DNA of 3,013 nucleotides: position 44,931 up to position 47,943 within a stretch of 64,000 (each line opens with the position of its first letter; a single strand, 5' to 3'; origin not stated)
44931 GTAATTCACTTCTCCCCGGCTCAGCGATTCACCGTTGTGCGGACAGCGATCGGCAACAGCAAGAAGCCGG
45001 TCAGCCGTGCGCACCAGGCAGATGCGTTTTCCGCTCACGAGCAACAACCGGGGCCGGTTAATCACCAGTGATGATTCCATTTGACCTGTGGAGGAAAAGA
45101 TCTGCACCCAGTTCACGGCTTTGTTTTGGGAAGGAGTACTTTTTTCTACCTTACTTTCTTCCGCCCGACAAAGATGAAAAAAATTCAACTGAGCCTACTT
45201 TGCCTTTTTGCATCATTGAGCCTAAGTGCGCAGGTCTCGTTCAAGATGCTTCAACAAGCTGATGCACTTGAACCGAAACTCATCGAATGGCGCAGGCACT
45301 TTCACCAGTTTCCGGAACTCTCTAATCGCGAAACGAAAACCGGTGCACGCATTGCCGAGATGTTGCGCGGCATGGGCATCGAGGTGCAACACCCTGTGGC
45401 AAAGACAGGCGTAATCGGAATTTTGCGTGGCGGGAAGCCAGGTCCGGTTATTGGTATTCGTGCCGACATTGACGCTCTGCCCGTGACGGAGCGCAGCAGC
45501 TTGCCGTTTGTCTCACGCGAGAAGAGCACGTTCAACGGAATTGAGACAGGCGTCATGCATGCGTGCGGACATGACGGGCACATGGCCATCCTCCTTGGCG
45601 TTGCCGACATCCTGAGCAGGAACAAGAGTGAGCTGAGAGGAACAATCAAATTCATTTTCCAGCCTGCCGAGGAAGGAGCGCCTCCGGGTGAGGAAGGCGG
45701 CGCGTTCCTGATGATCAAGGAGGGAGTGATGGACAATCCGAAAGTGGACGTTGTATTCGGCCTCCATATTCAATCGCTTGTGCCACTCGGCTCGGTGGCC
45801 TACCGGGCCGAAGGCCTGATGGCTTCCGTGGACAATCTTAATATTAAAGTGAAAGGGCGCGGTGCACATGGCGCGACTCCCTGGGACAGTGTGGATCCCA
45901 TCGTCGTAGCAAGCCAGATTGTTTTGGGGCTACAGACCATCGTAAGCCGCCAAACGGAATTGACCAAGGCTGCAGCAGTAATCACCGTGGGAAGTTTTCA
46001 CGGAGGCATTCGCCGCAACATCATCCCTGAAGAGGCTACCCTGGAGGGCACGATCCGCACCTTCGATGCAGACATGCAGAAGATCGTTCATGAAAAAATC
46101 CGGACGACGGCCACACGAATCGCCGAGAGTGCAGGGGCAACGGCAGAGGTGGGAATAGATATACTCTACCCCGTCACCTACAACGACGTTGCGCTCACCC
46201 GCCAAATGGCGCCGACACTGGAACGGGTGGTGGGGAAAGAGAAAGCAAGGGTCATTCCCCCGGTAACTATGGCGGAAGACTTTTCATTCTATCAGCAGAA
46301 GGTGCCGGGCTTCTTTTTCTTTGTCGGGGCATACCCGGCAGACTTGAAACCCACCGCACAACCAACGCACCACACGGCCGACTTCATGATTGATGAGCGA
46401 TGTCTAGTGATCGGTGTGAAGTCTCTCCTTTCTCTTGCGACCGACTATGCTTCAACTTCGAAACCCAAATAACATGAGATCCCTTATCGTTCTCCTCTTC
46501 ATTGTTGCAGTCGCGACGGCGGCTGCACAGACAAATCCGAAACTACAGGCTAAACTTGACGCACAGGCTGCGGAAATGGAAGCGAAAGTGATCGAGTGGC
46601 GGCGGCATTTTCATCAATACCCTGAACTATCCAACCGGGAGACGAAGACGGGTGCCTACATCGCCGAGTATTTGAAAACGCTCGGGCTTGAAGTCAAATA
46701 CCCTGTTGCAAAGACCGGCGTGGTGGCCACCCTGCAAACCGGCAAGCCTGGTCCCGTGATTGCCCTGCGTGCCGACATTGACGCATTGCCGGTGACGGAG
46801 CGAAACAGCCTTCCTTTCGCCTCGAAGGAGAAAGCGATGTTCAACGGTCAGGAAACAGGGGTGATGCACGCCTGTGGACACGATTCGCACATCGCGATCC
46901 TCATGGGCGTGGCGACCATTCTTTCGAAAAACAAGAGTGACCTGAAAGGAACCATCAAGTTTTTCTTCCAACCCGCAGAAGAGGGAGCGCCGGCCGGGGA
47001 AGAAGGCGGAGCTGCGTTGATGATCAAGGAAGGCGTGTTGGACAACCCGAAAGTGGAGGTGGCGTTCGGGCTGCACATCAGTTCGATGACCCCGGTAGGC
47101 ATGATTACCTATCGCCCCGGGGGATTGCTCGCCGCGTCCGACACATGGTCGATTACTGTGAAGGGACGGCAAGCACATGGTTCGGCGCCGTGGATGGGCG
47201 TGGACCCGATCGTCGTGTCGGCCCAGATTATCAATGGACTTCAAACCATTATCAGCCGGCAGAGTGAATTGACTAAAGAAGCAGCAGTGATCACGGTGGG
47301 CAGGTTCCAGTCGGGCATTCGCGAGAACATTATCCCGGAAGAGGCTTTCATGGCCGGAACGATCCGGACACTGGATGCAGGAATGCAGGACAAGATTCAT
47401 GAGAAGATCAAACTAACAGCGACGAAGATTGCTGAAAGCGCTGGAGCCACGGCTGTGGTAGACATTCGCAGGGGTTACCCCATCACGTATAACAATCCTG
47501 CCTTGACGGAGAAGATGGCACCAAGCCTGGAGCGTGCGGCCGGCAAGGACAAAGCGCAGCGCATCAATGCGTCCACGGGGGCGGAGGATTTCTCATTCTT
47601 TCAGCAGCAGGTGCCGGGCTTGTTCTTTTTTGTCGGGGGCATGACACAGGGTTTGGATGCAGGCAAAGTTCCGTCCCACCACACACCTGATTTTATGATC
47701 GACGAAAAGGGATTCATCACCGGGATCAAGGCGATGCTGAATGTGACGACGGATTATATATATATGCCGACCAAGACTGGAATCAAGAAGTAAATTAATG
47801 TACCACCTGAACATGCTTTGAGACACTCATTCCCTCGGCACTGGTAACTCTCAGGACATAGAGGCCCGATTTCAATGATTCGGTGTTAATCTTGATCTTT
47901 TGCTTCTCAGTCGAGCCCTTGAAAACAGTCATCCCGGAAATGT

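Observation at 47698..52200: A 3.6-kb insert bracketed by two diverged copies of an M20 gene 3' end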

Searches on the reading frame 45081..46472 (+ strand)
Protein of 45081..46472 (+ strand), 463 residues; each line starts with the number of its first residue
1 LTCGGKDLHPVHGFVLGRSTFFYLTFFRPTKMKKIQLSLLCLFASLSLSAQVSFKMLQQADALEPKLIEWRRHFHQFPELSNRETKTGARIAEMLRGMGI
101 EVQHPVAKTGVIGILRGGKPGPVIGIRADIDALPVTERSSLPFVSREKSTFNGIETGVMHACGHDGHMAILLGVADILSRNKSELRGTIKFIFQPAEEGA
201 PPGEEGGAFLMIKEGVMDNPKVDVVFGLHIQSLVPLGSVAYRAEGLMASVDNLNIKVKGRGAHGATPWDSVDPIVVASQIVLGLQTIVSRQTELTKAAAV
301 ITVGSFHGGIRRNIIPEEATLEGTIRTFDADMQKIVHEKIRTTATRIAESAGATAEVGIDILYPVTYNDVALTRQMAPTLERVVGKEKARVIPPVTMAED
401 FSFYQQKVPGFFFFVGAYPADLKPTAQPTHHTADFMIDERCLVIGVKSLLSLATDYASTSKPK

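Call 8: search_protein_families(library=pfam, proteins=[window:45081-46472:+], max_evalue=0.01)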
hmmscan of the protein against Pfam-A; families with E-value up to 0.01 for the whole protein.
window:45081-46472:+ (463 aa): 2 families
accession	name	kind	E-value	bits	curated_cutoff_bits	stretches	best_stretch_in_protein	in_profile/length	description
PF01546.33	Peptidase_M20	-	4.6e-38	131.6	24.6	1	126-453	2-204/206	Peptidase family M20/M25/M40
PF07687.19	M20_dimer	-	3e-11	43.6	21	1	253-346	9-101/107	Peptidase dimerisation domain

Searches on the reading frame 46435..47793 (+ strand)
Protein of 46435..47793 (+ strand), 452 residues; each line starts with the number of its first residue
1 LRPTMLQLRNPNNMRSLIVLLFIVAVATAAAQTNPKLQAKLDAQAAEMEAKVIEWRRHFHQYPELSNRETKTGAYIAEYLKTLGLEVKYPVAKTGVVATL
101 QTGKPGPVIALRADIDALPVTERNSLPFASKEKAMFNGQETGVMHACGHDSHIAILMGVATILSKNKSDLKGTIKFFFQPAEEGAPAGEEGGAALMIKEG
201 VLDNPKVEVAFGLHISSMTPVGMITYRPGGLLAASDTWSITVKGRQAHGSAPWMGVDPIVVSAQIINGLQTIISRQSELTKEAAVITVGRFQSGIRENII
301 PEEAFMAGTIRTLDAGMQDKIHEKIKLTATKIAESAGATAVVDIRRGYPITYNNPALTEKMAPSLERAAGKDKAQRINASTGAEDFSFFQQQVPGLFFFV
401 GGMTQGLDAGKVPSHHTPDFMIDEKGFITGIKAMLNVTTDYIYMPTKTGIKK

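Call 8: search_protein_families(library=pfam, proteins=[window:46435-47793:+], max_evalue=0.01)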
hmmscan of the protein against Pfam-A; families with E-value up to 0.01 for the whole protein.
window:46435-47793:+ (452 aa): 2 families
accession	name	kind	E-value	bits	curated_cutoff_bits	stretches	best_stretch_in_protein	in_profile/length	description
PF01546.33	Peptidase_M20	-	3.8e-39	135.2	24.6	1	110-436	1-202/206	Peptidase family M20/M25/M40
PF07687.19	M20_dimer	-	1.4e-11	44.7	21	1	237-332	8-102/107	Peptidase dimerisation domain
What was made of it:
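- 46474..47793 (+): M20_2, full-length M20-family amidohydrolase gene. It carries repeat copy A (47690-47772) in its last 34 codons. Pfam Peptidase_M20 and M20_dimer (call 8).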

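Call 11: find_related_loci(query=window:46435-47790:+, collection=genome_contigs, flank=10000)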
Query window:46435-47790:+ (452 aa) in genome_contigs; peptide patterns used: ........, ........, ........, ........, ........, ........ (x = any residue, [..] = any of these).
599 stretches matched a pattern (row limit reached: there are more); 561 encode a relative of the query (tblastn E <= 1e-3); the best 80 are kept; 80 distinct loci.
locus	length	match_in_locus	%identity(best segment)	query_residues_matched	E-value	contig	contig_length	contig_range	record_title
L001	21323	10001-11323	87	6-446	0e+0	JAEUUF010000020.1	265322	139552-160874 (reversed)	MAG: Cyclobacteriaceae bacterium isolate new MAG-348 k141_63811, whole genome shotgun sequence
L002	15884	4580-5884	86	8-443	0e+0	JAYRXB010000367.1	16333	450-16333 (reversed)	MAG: Cyclobacteriaceae bacterium isolate EBPR_ori4bin.20 k141_167124, whole genome shotgun sequence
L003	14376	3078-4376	85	11-444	0e+0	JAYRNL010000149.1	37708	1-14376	MAG: Cyclobacteriaceae bacterium isolate XM2_XAASGE4bin.28 k141_1028124, whole genome shotgun sequence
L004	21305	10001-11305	86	18-452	0e+0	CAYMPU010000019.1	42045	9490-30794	MAG TPA_asm: uncultured Ohtaekwangia sp. isolate binchicken_co200_323 genome assembly, contig: k141_831605, whole genome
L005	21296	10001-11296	85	12-444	0e+0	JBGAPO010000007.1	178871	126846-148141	MAG: Cyclobacteriaceae bacterium isolate MAG_AAO_H10.37 AAOH10-37_opera_contig_420, whole genome shotgun sequence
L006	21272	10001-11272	86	20-443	0e+0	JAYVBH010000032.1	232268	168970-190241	MAG: Cyclobacteriaceae bacterium isolate GL28_DN_metabinner_1 GL28_DN_metabinner_1_31, whole genome shotgun sequence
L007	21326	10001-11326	80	3-443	0e+0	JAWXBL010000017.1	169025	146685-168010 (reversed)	MAG: Cytophagales bacterium isolate MP6IB1.15 k99_518864, whole genome shotgun sequence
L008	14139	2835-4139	77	13-447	0e+0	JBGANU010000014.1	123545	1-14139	MAG: Cyclobacteriaceae bacterium isolate MAG_MBR_H10.22 MBRH10-22_opera_contig_648, whole genome shotgun sequence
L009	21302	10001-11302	77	14-447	0e+0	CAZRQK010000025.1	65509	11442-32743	MAG TPA_asm: uncultured Ohtaekwangia sp. isolate binchicken_co311_149 genome assembly, contig: NODE_804_length_65509_cov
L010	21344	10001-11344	73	3-447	0e+0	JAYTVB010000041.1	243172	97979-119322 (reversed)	MAG: Cyclobacteriaceae bacterium isolate GFS_5652 GFS_5652_40, whole genome shotgun sequence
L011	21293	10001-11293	76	14-444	0e+0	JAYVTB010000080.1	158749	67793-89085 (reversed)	MAG: Cyclobacteriaceae bacterium isolate GL74_DN_metabinner_4_sub GL74_DN_metabinner_4_sub_79, whole genome shotgun sequ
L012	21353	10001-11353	73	6-447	0e+0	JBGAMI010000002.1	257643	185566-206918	MAG: Cyclobacteriaceae bacterium isolate MAG_MBR_H10.19 MBRH10-19_opera_contig_188, whole genome shotgun sequence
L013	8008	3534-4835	76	18-452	0e+0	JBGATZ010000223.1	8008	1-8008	MAG: Cyclobacteriaceae bacterium isolate MAG_MBR_H10.95 MBRH10-95_opera_contig_25856, whole genome shotgun sequence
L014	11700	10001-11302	75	10-444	0e+0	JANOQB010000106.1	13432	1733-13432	MAG: Cytophagales bacterium isolate VAR_4_metabat_386 VAR_4_k141_3903690, whole genome shotgun sequence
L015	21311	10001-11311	73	7-443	0e+0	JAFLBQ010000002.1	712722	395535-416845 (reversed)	MAG: Cytophagales bacterium isolate UWPOB_CYTO1 gnl_X_DGMGIFFD_2, whole genome shotgun sequence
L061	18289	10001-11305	86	9-444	0e+0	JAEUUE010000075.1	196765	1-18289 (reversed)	MAG: Cyclobacteriaceae bacterium isolate new MAG-347 k141_1562135, whole genome shotgun sequence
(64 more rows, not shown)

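Call 28: find_homologous_proteins(query=window:46474-47793:+, max_evalue=1e-100)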
Query window:46474-47793:+ (439 aa): 7995 proteins with E <= 1e-100 among 8000 candidates; the best 120 are listed.
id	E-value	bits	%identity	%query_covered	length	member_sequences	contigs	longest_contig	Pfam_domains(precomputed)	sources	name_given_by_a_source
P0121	3.4e-268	907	92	100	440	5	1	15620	PF01546.34,PF07687.20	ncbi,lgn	-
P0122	6.0e-266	900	92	100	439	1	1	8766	PF01546.34,PF07687.20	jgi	jgi:amidohydrolase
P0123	2.6e-256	868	93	95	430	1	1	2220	PF01546.34,PF07687.20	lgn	-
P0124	1.4e-254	862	89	99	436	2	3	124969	PF01546.34,PF07687.20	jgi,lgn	-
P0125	2.4e-250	848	88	98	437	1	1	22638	PF01546.34,PF07687.20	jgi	-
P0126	4.5e-248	841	88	98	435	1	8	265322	PF01546.34,PF07687.20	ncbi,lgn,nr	ncbi:MAG: amidohydrolase [Cyclobacteriaceae bacterium]|nr:amidohydrolase [Cyclobacteriaceae bacteriu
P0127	7.4e-247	837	86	99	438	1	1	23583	PF01546.34,PF07687.20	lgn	-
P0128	1.1e-246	836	89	94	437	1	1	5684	PF01546.34,PF07687.20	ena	-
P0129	1.3e-246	836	87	98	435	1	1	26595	PF01546.34,PF07687.20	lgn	-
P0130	1.8e-246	836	87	98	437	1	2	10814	PF01546.34,PF07687.20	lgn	-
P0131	2.3e-246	835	89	94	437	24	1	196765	PF01546.34,PF07687.20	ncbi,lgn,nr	ncbi:MAG: amidohydrolase [Cyclobacteriaceae bacterium]|nr:amidohydrolase [Cyclobacteriaceae bacteriu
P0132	3.0e-246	835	85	99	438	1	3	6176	PF01546.34,PF07687.20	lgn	-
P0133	3.3e-246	835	87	97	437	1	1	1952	PF01546.34,PF07687.20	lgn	-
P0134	4.5e-246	834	87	97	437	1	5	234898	PF01546.34,PF07687.20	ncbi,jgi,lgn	-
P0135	6.1e-246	834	86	100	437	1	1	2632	PF01546.34,PF07687.20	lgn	-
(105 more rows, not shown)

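Call 30: find_encoding_contigs(protein=P0121, flank=10000, max_places=5)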
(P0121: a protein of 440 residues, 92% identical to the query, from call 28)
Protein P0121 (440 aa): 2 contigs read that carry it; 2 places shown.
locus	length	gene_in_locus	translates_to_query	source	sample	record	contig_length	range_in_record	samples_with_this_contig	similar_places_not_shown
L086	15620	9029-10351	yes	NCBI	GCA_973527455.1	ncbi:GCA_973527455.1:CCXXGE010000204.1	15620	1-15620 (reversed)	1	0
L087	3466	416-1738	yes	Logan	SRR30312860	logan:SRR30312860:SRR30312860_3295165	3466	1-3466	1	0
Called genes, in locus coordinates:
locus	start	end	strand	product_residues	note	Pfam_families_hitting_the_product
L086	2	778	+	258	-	?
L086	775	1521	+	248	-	PF00005:ABC_tran, PF13304:AAA_21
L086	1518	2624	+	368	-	PF12679:ABC2_membrane_2, PF12698:ABC2_membrane_3, PF01061:ABC2_membrane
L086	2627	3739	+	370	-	PF12679:ABC2_membrane_2, PF12698:ABC2_membrane_3, PF01061:ABC2_membrane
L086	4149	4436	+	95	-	-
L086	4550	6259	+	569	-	PF07719:TPR_2 (faint), PF13181:TPR_8 (faint), PF14559:TPR_19 (faint)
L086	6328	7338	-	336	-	-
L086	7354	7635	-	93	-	PF00355:Rieske, PF13806:Rieske_2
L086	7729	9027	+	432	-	PF01546:Peptidase_M20, PF07687:M20_dimer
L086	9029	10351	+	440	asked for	PF01546:Peptidase_M20, PF07687:M20_dimer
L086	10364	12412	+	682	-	PF25174:Beta-prop_THOC3 (faint), PF26550:Tricorn_2nd (faint), PF26549:Tricorn_N, PF07676:PD40 (weak), PF26549:Tricorn_N (weak), PF20434:BD-FAE, PF00326:Peptidase_S9, PF01738:DLH (weak), +2 more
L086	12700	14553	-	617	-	PF00144:Beta-lactamase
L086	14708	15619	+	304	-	?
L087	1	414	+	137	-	?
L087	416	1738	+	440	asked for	PF01546:Peptidase_M20, PF07687:M20_dimer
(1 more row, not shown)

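Call 31: find_encoding_contigs(protein=P0122, flank=10000, max_places=5)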
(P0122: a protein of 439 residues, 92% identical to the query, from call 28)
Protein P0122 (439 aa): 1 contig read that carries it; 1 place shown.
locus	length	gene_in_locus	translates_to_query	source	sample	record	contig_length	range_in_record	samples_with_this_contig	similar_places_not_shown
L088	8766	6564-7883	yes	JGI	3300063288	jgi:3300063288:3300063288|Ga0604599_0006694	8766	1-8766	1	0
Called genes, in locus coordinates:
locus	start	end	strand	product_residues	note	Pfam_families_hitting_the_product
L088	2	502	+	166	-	?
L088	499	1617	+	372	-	PF12679:ABC2_membrane_2, PF12698:ABC2_membrane_3, PF01061:ABC2_membrane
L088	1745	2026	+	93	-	-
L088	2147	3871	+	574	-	PF07719:TPR_2 (faint), PF13181:TPR_8 (faint), PF14559:TPR_19 (faint)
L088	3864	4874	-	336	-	-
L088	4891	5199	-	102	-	PF00355:Rieske, PF13806:Rieske_2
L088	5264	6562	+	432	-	PF01546:Peptidase_M20, PF07687:M20_dimer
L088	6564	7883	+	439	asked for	PF01546:Peptidase_M20, PF07687:M20_dimer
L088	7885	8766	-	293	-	?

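Call 71: find_encoding_contigs(protein=P0123, flank=10000, max_places=3)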
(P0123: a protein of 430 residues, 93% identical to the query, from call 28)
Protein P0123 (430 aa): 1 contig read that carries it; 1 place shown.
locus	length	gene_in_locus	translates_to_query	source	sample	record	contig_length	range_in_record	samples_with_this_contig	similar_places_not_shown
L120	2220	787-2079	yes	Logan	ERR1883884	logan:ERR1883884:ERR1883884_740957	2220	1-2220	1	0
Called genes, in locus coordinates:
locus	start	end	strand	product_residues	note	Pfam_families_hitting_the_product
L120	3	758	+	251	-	?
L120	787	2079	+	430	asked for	PF01546:Peptidase_M20, PF07687:M20_dimer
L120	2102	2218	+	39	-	?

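Call 72: find_encoding_contigs(protein=P0124, flank=10000, max_places=3)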
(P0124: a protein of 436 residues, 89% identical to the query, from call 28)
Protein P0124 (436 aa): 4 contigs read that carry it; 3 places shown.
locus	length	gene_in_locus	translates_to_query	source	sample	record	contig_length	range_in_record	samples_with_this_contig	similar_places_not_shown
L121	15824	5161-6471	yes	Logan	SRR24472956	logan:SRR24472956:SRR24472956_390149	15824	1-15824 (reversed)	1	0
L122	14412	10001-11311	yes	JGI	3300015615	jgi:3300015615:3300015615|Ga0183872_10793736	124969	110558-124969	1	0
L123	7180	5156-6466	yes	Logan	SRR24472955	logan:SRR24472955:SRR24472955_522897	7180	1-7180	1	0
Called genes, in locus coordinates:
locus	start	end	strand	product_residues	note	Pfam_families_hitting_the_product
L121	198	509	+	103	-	-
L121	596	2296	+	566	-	PF07719:TPR_2 (faint), PF13181:TPR_8 (faint), PF14559:TPR_19 (faint)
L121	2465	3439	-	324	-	-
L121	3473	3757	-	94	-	PF00355:Rieske, PF13806:Rieske_2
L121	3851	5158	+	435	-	PF01546:Peptidase_M20, PF07687:M20_dimer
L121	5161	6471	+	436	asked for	PF01546:Peptidase_M20, PF07687:M20_dimer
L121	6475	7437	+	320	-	PF09925:DUF2157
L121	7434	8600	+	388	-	-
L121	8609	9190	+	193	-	PF00027:cNMP_binding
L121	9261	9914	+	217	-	-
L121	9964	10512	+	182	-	PF04264:YceI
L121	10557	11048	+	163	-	PF00903:Glyoxalase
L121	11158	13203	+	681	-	PF00930:DPPIV_N (faint), PF26550:Tricorn_2nd (weak), PF26549:Tricorn_N, PF07676:PD40 (weak), PF26549:Tricorn_N, PF20434:BD-FAE, PF00326:Peptidase_S9, PF01738:DLH (weak), +5 more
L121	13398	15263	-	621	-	PF00144:Beta-lactamase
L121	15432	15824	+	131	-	?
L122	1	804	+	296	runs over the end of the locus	PF25917:BSH_RND (weak), PF25997:BSH_YhbJ (faint)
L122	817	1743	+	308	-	PF00005:ABC_tran, PF13304:AAA_21 (weak)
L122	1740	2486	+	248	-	PF00005:ABC_tran, PF13304:AAA_21 (faint)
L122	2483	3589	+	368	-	PF12679:ABC2_membrane_2, PF12698:ABC2_membrane_3, PF01061:ABC2_membrane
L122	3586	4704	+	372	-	PF12679:ABC2_membrane_2, PF12698:ABC2_membrane_3, PF01061:ABC2_membrane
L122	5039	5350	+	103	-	-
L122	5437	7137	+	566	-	PF07719:TPR_2 (faint), PF13181:TPR_8 (faint), PF14559:TPR_19 (faint)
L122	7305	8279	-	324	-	-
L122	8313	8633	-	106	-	PF13806:Rieske_2, PF00355:Rieske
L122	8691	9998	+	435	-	PF01546:Peptidase_M20, PF07687:M20_dimer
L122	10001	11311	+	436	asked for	PF01546:Peptidase_M20, PF07687:M20_dimer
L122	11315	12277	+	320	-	PF09925:DUF2157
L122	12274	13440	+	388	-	-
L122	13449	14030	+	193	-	PF00027:cNMP_binding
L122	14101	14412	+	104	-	?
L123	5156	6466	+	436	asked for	PF01546:Peptidase_M20, PF07687:M20_dimer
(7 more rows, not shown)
